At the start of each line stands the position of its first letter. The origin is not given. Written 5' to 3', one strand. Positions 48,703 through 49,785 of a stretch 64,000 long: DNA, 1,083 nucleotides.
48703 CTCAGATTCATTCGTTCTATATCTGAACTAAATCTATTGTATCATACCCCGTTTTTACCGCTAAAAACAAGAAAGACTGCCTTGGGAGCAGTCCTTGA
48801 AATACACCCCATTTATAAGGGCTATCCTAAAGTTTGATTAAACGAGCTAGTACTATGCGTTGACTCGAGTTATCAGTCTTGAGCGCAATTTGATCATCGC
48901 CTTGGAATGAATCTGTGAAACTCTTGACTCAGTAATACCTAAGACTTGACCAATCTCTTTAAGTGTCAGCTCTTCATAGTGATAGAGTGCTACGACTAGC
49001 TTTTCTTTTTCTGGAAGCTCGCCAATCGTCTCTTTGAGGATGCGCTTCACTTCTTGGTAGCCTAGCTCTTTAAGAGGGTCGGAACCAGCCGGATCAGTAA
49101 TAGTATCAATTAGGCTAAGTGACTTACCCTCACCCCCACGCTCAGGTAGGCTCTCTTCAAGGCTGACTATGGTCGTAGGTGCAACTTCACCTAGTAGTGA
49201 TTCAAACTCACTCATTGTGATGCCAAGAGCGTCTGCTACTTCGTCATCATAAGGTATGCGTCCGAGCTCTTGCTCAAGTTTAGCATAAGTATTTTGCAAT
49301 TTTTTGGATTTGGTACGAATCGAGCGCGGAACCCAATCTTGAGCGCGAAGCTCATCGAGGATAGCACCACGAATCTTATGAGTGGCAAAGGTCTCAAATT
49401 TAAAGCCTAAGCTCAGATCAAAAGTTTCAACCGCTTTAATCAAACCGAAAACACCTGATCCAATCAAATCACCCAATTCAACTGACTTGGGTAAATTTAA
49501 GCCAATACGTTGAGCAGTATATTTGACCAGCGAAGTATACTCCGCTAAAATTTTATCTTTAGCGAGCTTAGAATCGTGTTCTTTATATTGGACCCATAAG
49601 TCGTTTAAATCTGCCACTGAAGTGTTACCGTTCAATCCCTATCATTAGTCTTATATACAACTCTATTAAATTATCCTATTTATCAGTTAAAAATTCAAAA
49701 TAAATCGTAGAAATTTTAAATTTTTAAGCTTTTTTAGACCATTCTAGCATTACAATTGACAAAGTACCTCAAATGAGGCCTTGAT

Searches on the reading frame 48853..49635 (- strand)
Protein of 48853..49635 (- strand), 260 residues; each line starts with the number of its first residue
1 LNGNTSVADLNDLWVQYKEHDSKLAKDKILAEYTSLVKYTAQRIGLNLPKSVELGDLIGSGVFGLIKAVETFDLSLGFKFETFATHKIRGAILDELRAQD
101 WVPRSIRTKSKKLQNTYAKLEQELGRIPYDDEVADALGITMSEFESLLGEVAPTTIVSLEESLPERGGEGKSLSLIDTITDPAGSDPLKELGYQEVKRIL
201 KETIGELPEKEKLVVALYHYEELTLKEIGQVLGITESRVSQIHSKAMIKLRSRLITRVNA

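Call 63: search_protein_families(library=pfam, proteins=[window:48853-49635:-], max_evalue=0.001)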
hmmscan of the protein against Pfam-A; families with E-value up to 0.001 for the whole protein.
window:48853-49635:- (260 aa): 5 families
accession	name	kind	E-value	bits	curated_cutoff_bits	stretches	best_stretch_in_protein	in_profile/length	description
PF04545.22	Sigma70_r4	-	8.4e-19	67.3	24.1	1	204-251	2-49/50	Sigma-70, region 4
PF04542.20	Sigma70_r2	-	1.4e-12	47.7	24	1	31-101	3-70/71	Sigma-70 region 2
PF08281.18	Sigma70_r4_2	-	5.2e-10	39.3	25.7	1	198-250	2-54/54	Sigma-70, region 4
PF04539.22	Sigma70_r3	-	8.5e-09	35.8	25.3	1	111-162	4-55/78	Sigma-70 region 3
PF13384.12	HTH_23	-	0.00023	21.3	24.6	0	209-244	4-39/50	Homeodomain-like domain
